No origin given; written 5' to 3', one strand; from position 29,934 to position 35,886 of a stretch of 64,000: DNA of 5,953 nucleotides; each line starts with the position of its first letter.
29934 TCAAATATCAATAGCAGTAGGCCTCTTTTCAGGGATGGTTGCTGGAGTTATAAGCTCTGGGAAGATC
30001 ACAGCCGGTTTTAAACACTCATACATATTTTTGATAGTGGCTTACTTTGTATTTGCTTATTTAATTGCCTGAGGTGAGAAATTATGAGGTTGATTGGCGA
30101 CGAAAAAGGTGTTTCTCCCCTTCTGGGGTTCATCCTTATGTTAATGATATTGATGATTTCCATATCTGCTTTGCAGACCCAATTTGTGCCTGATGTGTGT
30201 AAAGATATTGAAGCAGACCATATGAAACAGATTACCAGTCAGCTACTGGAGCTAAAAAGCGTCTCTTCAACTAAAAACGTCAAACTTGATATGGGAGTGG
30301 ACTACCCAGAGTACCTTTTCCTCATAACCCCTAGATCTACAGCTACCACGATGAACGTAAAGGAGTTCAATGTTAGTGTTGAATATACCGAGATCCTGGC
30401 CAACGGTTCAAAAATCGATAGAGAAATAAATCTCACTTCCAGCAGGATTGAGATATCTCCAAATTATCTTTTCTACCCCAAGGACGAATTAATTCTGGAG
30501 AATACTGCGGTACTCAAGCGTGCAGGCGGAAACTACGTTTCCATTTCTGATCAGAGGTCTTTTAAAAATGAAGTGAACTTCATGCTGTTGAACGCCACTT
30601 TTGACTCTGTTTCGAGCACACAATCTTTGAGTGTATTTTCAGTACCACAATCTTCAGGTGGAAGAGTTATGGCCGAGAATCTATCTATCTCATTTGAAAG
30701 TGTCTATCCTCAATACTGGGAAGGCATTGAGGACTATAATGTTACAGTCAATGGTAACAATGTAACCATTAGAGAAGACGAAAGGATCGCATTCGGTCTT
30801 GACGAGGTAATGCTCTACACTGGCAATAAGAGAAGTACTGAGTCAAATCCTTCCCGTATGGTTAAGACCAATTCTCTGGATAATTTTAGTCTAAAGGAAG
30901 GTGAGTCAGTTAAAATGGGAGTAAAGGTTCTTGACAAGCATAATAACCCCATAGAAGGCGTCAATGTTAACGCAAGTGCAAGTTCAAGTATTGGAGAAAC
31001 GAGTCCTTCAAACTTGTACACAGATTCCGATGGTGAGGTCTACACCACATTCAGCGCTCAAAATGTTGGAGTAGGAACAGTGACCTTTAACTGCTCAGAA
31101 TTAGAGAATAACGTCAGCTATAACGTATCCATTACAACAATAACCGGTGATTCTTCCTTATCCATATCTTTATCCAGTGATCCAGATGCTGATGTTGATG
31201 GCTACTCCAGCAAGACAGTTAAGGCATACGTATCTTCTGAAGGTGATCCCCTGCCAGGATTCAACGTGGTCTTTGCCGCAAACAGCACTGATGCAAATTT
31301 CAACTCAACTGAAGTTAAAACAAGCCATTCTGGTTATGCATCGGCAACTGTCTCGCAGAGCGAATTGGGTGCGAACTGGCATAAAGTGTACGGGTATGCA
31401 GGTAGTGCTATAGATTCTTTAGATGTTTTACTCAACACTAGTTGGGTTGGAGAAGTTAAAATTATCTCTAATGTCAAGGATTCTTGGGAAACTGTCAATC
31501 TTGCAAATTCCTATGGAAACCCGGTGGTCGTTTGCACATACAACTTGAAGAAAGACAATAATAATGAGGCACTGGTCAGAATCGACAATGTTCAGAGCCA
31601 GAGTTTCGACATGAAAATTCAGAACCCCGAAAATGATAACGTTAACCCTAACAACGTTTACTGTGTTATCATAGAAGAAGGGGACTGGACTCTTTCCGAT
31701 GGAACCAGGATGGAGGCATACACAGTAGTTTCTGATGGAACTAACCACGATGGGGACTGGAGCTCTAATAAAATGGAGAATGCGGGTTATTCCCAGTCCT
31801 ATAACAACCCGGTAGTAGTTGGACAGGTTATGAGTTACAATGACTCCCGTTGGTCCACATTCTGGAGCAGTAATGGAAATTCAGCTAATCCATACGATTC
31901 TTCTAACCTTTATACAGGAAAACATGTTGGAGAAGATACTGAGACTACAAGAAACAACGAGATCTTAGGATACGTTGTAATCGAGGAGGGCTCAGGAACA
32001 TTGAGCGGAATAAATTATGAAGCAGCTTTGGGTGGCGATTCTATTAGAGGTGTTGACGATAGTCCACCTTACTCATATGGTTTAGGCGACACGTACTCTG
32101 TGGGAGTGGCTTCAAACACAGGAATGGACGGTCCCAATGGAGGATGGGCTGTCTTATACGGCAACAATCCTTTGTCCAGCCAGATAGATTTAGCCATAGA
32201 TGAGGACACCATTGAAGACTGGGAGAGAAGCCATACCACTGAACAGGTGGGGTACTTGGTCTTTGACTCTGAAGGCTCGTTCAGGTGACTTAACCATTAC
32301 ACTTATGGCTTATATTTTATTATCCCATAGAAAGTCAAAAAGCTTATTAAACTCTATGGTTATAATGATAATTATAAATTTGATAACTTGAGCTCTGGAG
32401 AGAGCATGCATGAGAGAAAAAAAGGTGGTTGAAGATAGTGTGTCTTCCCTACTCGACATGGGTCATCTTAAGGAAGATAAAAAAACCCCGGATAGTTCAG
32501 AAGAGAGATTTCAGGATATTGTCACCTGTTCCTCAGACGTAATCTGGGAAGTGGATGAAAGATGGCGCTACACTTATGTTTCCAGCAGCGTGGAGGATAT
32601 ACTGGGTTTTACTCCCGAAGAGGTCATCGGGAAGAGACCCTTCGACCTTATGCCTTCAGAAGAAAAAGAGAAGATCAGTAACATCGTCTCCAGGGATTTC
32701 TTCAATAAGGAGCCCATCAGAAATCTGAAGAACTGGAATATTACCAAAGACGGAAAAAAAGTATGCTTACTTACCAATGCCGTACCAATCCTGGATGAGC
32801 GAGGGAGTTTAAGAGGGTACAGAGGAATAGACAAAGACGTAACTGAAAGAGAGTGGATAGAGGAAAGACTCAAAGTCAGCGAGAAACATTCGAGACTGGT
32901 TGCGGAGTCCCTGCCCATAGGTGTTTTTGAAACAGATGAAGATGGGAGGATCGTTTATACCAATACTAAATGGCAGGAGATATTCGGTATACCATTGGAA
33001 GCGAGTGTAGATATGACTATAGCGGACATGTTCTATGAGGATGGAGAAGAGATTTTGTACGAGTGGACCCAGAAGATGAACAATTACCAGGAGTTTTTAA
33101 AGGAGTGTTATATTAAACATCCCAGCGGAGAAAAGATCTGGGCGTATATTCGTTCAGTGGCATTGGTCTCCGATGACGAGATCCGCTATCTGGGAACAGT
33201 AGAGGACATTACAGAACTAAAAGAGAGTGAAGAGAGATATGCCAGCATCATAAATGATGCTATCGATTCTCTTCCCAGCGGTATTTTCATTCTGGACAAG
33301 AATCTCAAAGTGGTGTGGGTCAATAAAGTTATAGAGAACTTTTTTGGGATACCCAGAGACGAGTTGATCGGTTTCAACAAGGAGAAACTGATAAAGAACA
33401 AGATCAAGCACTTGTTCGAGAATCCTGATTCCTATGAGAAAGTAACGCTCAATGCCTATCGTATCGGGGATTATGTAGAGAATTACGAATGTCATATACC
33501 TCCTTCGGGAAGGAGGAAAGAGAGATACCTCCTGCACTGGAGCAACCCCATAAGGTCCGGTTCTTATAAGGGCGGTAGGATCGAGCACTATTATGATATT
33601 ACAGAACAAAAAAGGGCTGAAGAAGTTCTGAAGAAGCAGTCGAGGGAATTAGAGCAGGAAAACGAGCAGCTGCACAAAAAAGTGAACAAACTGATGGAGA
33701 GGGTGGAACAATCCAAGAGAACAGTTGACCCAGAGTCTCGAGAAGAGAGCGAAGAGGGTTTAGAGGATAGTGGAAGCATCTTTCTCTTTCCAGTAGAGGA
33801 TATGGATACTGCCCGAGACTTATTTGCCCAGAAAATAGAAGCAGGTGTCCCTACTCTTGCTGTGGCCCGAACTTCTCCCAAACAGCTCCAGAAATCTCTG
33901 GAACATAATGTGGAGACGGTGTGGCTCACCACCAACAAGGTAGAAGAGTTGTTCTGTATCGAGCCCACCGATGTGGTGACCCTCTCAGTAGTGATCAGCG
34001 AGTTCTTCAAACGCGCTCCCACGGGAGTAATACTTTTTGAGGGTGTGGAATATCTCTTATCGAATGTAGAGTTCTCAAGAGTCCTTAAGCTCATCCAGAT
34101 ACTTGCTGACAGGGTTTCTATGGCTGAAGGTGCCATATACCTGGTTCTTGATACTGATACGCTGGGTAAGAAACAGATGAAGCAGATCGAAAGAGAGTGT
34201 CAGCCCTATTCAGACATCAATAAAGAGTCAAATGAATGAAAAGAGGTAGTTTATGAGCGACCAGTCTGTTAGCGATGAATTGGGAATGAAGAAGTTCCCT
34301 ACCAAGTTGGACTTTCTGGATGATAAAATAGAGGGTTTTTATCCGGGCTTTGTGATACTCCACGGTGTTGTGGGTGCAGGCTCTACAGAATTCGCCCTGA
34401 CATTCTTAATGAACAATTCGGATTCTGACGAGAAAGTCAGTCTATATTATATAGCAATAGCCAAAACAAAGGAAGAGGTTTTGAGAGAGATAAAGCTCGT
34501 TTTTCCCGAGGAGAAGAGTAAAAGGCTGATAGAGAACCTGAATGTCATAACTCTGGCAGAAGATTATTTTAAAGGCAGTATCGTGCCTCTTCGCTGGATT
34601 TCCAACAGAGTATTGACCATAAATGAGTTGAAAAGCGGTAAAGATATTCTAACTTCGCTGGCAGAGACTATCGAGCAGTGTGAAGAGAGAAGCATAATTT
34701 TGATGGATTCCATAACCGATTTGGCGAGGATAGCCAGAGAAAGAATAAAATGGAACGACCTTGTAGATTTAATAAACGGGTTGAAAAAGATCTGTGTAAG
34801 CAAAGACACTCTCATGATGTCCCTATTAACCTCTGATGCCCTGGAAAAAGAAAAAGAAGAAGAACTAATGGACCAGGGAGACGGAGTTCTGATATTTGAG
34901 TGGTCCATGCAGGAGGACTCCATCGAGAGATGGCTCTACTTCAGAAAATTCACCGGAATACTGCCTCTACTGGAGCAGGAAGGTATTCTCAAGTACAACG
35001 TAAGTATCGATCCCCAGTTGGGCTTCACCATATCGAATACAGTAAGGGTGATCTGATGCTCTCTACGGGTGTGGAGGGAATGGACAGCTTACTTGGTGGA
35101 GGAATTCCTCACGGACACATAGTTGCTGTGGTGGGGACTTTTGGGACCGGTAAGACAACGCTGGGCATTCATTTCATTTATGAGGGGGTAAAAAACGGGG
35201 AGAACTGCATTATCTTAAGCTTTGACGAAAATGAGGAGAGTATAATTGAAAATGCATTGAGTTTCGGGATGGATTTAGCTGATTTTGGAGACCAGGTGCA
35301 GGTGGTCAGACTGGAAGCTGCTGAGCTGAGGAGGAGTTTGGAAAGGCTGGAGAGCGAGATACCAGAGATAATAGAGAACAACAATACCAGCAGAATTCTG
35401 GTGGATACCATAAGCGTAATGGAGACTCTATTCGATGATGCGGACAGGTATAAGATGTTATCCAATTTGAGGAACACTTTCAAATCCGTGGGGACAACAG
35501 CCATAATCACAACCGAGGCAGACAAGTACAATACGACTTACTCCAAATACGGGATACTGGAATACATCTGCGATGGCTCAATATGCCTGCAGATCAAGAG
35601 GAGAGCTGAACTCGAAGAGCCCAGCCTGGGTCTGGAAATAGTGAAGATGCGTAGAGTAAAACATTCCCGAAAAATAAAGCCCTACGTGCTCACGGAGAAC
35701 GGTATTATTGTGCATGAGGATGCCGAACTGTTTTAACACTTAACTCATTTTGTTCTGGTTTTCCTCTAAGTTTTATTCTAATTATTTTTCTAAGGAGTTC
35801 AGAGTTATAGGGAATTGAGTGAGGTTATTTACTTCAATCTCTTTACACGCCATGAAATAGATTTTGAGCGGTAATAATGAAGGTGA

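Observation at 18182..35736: KaiC-saturated FlaI/FlaJ locus with an actin-like ATPase, a giant TPR protein and a PAS-DUF835 sensor: candidate undescribed surface-filament or DNA-handling system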

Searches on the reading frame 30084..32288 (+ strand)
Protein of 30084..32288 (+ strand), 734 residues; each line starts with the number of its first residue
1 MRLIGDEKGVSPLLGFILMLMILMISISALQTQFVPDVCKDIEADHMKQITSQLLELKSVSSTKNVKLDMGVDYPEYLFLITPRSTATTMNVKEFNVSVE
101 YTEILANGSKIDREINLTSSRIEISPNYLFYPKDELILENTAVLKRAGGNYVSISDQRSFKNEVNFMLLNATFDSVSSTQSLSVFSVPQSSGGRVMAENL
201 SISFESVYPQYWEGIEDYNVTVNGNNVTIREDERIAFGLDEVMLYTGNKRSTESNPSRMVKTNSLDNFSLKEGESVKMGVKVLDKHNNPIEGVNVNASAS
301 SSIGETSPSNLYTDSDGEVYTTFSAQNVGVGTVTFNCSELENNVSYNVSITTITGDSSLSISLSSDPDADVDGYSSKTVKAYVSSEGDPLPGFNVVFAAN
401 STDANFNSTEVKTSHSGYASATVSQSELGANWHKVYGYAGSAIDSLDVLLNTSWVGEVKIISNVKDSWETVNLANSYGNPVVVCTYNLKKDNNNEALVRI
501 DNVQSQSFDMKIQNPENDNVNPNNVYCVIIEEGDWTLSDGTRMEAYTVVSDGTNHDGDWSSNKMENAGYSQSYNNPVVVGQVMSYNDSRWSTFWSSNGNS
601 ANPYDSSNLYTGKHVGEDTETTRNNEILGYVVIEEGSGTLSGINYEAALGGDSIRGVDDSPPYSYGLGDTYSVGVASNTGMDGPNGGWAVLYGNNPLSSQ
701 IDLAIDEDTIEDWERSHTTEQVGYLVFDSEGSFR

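Call 3: search_protein_families(library=pfam, proteins=[window:30084-32288:+], max_evalue=0.01)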
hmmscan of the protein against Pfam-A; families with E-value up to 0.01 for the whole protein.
window:30084-32288:+ (734 aa): 5 families
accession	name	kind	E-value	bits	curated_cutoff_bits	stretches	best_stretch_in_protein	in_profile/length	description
PF02369.22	Big_1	-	2.6e-16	59.9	34.9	2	275-339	18-83/93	Bacterial Ig-like domain (group 1)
PF13620.12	CarboxypepD_reg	-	0.00091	20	32.3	0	281-345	5-64/82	Carboxypeptidase regulatory-like domain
PF17789.7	MG4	-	0.0015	19.2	24.7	0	273-348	13-84/95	Macroglobulin domain MG4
PF09458.16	H_lectin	-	0.0086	16.6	24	0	482-518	19-55/67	H-type lectin domain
PF20598.4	DUF6795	-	0.0096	16.6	27.4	0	379-419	1-41/103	Domain of unknown function (DUF6795)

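Call 6: search_protein_families(library=ncbifam, proteins=[window:30084-32288:+], max_evalue=0.01)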
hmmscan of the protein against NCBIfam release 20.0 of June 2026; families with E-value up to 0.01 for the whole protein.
window:30084-32288:+ (734 aa): 1 family
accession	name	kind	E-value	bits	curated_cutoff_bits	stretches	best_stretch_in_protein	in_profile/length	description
TIGR04134.1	lipo_with_rSAM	hypoth_equivalog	6.7e-06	26.2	39.8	1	279-356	43-125/150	radical SAM-associated putative lipoprotein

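Call 39: search_protein_families(library=padloc, proteins=[window:30084-32288:+], max_evalue=0.001)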
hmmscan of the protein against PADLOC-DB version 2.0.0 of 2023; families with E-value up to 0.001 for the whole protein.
window:30084-32288:+ (734 aa): 0 families

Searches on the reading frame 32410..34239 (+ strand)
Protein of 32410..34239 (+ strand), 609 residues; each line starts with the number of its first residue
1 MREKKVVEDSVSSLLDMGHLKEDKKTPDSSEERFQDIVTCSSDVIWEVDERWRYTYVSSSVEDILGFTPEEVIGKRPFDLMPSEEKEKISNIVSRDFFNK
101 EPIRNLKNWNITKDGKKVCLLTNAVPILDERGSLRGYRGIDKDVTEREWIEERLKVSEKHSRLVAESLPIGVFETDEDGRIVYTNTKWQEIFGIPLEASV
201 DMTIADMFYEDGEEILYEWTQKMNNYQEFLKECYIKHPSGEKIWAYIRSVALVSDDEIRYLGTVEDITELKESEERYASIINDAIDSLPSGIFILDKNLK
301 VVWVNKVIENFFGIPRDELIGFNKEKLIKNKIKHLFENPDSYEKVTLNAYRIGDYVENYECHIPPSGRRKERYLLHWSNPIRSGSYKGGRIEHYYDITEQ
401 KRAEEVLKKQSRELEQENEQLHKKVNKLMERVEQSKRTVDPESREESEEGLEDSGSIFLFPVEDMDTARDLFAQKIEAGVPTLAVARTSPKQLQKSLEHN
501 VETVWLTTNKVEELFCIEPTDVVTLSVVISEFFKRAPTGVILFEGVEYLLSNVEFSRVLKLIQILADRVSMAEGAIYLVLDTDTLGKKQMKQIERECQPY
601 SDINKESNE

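Call 3: search_protein_families(library=pfam, proteins=[window:32410-34239:+], max_evalue=0.01)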
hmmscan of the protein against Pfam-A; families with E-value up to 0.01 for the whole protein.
window:32410-34239:+ (609 aa): 9 families
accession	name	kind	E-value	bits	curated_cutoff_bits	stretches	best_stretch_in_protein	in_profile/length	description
PF00989.32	PAS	-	8.6e-35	119.6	22.6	3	33-139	2-108/113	PAS fold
PF08448.16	PAS_4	-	4e-34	117.6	23.1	3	41-148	4-109/110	PAS fold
PF13426.13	PAS_9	-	2.8e-32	111.5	27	3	44-146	3-103/103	PAS domain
PF05763.18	DUF835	-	1.2e-25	90.3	33.1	1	466-596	6-135/136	Protein of unknown function (DUF835)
PF13188.13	PAS_8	-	1.9e-20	72.4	21.8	3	162-211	4-53/65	PAS domain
PF08447.18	PAS_3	-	3.7e-13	50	25.6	1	55-140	2-88/89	PAS fold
PF12860.13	PAS_7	-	2.8e-09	37.6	27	1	285-405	1-115/115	PAS fold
PF21370.4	PAS_GdpP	-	8.5e-06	26.5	27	1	282-347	6-69/90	Cyclic-di-AMP phosphodiesterase GdpP-like, PAS domain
PF01025.24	GrpE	-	0.0013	18.9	25.8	1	398-473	7-82/165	GrpE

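Call 6: search_protein_families(library=ncbifam, proteins=[window:32410-34239:+], max_evalue=0.01)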
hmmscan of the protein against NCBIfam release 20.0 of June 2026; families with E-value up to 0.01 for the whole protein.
window:32410-34239:+ (609 aa): 23 families
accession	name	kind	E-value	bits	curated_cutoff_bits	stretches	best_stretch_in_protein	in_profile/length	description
TIGR00229.1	sensory_box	domain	9e-47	158.3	22.9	3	29-154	2-126/126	PAS domain S-box protein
NF047874.1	MASE3_PAS_HK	subfamily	2.2e-19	69.7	560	3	140-276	246-384/655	MASE3 domain-containing sensor histidine kinase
NF053781.1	cdiGMPphdstlr2612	equivalog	1.2e-16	59.6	1600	2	126-327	555-763/1268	Tlr1612 family c-di-GMP phosphodiesterase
NF008468.0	PRK11360.1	equivalog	9.5e-16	57.3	646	3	284-412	273-392/616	two-component system sensor histidine kinase AtoS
NF008302.0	PRK11091.1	equivalog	2.5e-15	55.8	838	1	35-158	158-280/779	aerobic respiration two-component sensor histidine kinase ArcB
NF046044.1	PnpS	equivalog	1.1e-14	54.3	400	3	152-275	48-168/390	two-component system histidine kinase PnpS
TIGR02938.1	nifL_nitrog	equivalog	1.5e-12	46.8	242.45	1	49-193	21-164/494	nitrogen fixation negative regulator NifL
NF045595.1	HK_scytonemin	equivalog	5.9e-10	38.2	865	1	142-339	138-342/637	scytonemin biosynthesis sensor histidine kinase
NF008467.0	PRK11359.1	equivalog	1.4e-09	36.5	857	1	172-273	149-254/800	oxygen-sensing cyclic-di-GMP phosphodiesterase DosP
NF045675.1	PhdiestaseDibA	equivalog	2.3e-09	36.2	980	2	36-162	82-207/623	phosphodiesterase DibA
NF041777.1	sens_FixL_Rhizob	equivalog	4.1e-09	35.6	850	1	170-330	7-174/485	sensor protein FixL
TIGR02966.1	phoR_proteo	equivalog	9.9e-09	34.6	334.2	1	278-348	5-76/333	phosphate regulon sensor histidine kinase PhoR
NF046020.1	HisKinCckABruc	equivalog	1.4e-08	33.1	1000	1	159-314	86-254/868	cell cycle histidine kinase CckA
NF052574.1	HisKinEspCMyxo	equivalog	1.8e-08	33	1200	1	145-276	274-407/785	serine histidine kinase EspC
NF041831.1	NO_HK_NahK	exception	7.5e-08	30.8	1500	1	270-447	316-478/854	hybrid sensor histidine kinase/response regulator NahK/ErcS'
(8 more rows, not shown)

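Call 39: search_protein_families(library=padloc, proteins=[window:32410-34239:+], max_evalue=0.001)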
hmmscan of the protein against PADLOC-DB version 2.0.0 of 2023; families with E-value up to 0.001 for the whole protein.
window:32410-34239:+ (609 aa): 0 families

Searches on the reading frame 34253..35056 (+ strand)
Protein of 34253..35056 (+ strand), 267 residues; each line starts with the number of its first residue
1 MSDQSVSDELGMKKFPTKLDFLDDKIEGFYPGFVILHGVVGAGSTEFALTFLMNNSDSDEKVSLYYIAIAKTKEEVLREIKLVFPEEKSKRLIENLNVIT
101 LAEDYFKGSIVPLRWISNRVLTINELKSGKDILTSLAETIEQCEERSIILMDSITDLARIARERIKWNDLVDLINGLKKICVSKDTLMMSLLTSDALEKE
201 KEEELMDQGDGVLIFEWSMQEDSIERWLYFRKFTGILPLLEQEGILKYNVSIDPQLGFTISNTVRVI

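Call 3: search_protein_families(library=pfam, proteins=[window:34253-35056:+], max_evalue=0.01)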
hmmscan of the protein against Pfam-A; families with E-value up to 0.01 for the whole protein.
window:34253-35056:+ (267 aa): 1 family
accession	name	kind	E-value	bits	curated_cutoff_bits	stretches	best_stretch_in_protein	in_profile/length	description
PF06745.19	ATPase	-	6.8e-07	29.3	26.6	1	16-232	2-204/231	KaiC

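Call 6: search_protein_families(library=ncbifam, proteins=[window:34253-35056:+], max_evalue=0.01)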
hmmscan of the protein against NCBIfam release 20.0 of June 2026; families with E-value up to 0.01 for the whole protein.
window:34253-35056:+ (267 aa): 3 families
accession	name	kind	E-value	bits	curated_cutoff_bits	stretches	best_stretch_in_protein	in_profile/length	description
NF052589.1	ArlH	equivalog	0.00029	20.6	215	1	113-262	83-225/229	archaellum protein ArlH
TIGR03880.1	KaiC_arch_3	hypoth_equivalog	0.0028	17.2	249.45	0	33-109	18-91/224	KaiC domain-containing protein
TIGR03881.1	KaiC_arch_4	hypoth_equivalog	0.0035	17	247.8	0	15-82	3-70/231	KaiC domain-containing protein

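Call 39: search_protein_families(library=padloc, proteins=[window:34253-35056:+], max_evalue=0.001)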
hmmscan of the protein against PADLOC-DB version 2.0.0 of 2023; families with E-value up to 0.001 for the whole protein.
window:34253-35056:+ (267 aa): 0 families

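Call 48: find_related_loci(query=A4, collection=metagenome_contigs, flank=10000)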
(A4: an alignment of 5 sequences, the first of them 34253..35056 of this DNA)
Query A4 (267 aa) in metagenome_contigs; peptide patterns used: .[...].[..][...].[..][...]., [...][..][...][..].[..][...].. (x = any residue, [..] = any of these).
600 stretches matched a pattern (row limit reached: there are more); 171 encode a relative of the query (tblastn E <= 1e-3); the best 80 are kept; 80 distinct loci.
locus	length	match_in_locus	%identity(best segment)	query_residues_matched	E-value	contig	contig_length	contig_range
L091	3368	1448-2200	55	14-267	6e-95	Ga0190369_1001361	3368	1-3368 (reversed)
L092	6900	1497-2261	53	10-267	1e-91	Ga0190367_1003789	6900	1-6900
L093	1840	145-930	50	1-267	3e-87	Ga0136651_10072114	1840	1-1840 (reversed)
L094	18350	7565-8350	48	1-267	1e-81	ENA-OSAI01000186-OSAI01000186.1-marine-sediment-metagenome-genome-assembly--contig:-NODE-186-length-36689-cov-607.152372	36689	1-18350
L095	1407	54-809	47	11-267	9e-82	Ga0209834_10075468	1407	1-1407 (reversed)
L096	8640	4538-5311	48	12-267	5e-77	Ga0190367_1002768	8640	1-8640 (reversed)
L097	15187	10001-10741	46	15-267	7e-76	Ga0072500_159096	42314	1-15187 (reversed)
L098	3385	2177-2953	44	11-267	1e-73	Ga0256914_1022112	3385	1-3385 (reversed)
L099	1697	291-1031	43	15-267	2e-75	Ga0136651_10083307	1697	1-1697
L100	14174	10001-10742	44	15-267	6e-64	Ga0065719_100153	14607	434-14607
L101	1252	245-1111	29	9-266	4e-42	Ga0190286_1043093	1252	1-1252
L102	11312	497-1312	34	9-267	9e-40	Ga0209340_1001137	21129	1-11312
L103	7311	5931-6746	34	9-267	8e-40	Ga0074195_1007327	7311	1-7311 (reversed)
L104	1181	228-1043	33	9-267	7e-41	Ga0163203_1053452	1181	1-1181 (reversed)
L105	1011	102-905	33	13-267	6e-41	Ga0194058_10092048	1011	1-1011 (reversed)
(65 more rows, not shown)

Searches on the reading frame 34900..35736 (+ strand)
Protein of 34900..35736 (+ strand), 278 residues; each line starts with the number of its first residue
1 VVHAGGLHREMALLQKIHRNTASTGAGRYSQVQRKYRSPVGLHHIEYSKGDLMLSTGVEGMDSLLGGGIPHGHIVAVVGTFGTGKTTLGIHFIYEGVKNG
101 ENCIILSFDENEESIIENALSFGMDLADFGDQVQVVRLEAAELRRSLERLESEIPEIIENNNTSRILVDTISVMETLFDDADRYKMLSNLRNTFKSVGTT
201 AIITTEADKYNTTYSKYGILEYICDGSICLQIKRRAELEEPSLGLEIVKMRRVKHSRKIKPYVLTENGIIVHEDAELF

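Call 4: search_protein_families(library=pfam, proteins=[window:34900-35736:+], max_evalue=0.01)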
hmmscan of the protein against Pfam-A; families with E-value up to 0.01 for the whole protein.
window:34900-35736:+ (278 aa): 8 families
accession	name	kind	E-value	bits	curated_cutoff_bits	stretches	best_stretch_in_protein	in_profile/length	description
PF06745.19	ATPase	-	2.8e-57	194.2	26.6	1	55-275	2-230/231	KaiC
PF05625.17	PAXNEB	-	2.2e-08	34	28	1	48-117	13-83/366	PAXNEB protein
PF00154.27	RecA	-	8.1e-07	29.2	27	1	54-108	33-88/262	recA bacterial DNA recombination protein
PF08423.17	Rad51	-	2.2e-05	24.3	22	1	52-171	6-130/244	Rad51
PF20720.3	nSTAND3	-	0.00062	19.9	27.2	1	73-184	18-121/155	Novel STAND NTPase 3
PF03796.21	DnaB_C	-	0.0013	18.6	27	1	54-127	2-75/255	DnaB-like helicase C terminal domain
PF13173.12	AAA_14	-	0.0017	18.8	27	0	73-117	3-46/129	AAA domain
PF13479.12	AAA_24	-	0.0093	16.3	27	0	75-177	5-79/195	AAA domain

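Call 6: search_protein_families(library=ncbifam, proteins=[window:34900-35736:+], max_evalue=0.01)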
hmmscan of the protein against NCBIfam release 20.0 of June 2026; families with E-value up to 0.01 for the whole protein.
window:34900-35736:+ (278 aa): 20 families
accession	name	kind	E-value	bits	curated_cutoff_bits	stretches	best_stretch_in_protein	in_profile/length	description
TIGR03880.1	KaiC_arch_3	hypoth_equivalog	4.8e-81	271.6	249.45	1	57-278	1-224/224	KaiC domain-containing protein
NF006799.0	PRK09302.1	equivalog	1.7e-36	125.9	408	1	54-271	13-238/515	circadian clock protein KaiC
TIGR03881.1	KaiC_arch_4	hypoth_equivalog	3.7e-28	98.8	247.8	1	54-271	3-228/231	KaiC domain-containing protein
TIGR02655.1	circ_KaiC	equivalog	1.6e-25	89.7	546.25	1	54-271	3-228/484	circadian clock protein KaiC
TIGR03877.1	thermo_KaiC_1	hypoth_equivalog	1e-24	87.4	307.25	1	55-275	5-236/238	KaiC domain-containing protein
NF004723.0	PRK06067.1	subfamily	3.6e-14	52.9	194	1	48-236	10-200/243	flagellar accessory protein FlaH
NF052589.1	ArlH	equivalog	1.5e-11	44.5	215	1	60-234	8-186/229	archaellum protein ArlH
TIGR02012.1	tigrfam_recA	equivalog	1.5e-07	31.1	325.3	1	53-107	35-90/321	recombinase RecA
TIGR03878.1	thermo_KaiC_2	hypoth_equivalog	6e-07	29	232.2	1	67-205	31-173/259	KaiC domain-containing protein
NF004629.0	PRK05973.1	equivalog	1.4e-06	27.5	156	1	69-137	61-129/237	DNA helicase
TIGR00416.1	sms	equivalog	2e-06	26.8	403.05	1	36-174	59-182/454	DNA repair protein RadA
NF006320.0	PRK08533.1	equivalog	4.7e-06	26.4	215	1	61-199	13-151/230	flagellar accessory protein FlaH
NF003301.0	PRK04301.1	equivalog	5.5e-06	25.8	259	1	54-89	83-118/316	DNA repair and recombination protein RadA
TIGR03600.1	phage_DnaB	exception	7.6e-06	25.2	498.65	1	54-120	177-243/421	phage replicative helicase, DnaB family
TIGR02236.1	recomb_radA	equivalog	1.2e-05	24.8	361.15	1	53-88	77-112/311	DNA repair and recombination protein RadA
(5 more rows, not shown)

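Call 39: search_protein_families(library=padloc, proteins=[window:35056-35736:+], max_evalue=0.001)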
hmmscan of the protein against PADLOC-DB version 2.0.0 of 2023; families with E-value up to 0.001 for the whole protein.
window:35056-35736:+ (226 aa): 1 family
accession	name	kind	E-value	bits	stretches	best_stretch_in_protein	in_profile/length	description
PDLC04140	mad8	-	6.6e-07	27.1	1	17-103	24-115/314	mads_8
